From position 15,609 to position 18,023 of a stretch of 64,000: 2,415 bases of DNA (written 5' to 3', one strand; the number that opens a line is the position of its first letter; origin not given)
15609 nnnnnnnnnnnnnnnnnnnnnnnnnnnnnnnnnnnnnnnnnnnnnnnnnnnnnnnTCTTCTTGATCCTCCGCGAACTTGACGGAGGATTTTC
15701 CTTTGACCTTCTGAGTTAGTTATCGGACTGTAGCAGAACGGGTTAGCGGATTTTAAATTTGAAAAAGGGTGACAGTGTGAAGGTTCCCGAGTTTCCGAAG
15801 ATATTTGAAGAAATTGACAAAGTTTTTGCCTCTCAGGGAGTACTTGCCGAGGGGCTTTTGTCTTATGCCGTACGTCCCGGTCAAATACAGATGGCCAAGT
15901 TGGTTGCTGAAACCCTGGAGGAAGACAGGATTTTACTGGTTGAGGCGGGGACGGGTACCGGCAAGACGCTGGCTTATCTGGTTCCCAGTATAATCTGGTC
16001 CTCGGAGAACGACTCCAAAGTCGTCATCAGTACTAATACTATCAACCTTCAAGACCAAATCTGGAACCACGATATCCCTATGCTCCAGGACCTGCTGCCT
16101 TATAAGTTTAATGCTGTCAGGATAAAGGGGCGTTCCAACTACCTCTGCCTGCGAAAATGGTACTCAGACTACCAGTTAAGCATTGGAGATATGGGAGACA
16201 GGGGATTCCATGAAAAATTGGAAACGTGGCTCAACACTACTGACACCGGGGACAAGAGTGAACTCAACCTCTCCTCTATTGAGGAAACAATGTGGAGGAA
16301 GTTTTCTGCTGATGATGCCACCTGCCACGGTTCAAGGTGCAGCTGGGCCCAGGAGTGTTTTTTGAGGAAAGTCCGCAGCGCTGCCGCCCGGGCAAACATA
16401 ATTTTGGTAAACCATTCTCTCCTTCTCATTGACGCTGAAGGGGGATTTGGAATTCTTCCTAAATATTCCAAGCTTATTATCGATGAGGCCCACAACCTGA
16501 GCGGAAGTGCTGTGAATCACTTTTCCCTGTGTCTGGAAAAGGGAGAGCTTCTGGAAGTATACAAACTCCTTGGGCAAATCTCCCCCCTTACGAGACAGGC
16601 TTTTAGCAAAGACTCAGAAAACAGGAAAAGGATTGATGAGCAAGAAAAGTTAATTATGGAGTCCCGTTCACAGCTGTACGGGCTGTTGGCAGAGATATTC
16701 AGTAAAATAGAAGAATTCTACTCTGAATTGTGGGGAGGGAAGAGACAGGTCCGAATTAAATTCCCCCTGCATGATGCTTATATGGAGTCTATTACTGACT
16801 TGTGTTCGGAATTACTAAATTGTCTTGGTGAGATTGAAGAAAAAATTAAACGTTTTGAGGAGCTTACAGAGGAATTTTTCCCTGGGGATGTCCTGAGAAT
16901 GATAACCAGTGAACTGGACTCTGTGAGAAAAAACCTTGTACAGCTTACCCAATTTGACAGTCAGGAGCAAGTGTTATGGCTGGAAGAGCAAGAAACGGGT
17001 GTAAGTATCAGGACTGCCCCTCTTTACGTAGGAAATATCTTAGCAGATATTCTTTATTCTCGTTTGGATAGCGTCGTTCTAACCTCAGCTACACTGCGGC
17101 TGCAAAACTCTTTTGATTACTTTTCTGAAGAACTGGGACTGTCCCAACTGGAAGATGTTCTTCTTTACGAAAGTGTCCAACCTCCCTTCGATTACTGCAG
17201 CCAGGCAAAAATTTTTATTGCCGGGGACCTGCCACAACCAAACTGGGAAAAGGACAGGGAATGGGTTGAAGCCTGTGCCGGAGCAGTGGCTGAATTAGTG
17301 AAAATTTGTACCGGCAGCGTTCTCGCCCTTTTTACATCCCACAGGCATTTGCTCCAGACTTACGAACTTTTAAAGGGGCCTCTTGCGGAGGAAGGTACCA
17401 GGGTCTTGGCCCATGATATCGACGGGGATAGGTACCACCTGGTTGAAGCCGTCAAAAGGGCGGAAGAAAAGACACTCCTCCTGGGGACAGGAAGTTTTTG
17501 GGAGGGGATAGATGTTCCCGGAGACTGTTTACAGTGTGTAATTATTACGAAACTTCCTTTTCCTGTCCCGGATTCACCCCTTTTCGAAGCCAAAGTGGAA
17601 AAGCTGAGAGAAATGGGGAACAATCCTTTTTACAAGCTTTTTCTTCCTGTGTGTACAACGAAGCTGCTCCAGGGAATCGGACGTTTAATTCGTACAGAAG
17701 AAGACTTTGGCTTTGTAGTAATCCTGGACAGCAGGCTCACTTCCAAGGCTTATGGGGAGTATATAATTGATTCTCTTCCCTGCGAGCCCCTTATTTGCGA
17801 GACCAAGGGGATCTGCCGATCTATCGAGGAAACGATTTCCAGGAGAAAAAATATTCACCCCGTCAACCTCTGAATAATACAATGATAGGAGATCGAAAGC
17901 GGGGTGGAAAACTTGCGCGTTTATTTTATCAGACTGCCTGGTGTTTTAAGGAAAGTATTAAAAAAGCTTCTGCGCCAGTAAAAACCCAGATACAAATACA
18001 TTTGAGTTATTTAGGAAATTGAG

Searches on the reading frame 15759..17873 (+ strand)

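Call 55: search_protein_families(library=pfam, proteins=[window:15759-17873:+], max_evalue=0.001)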
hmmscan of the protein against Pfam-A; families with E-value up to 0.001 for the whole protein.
window:15759-17873:+ (704 aa): 3 families
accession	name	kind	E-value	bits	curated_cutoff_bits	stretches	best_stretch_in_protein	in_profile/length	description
PF13307.12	Helicase_C_2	-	3.6e-43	148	25.3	1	511-674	2-168/170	Helicase C-terminal domain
PF00270.35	DEAD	-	1.3e-09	38.4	26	1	49-110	7-70/167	DEAD/DEAH box helicase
PF04851.21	ResIII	-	1.8e-05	25.2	22.5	0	37-102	3-70/164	Type III restriction enzyme, res subunit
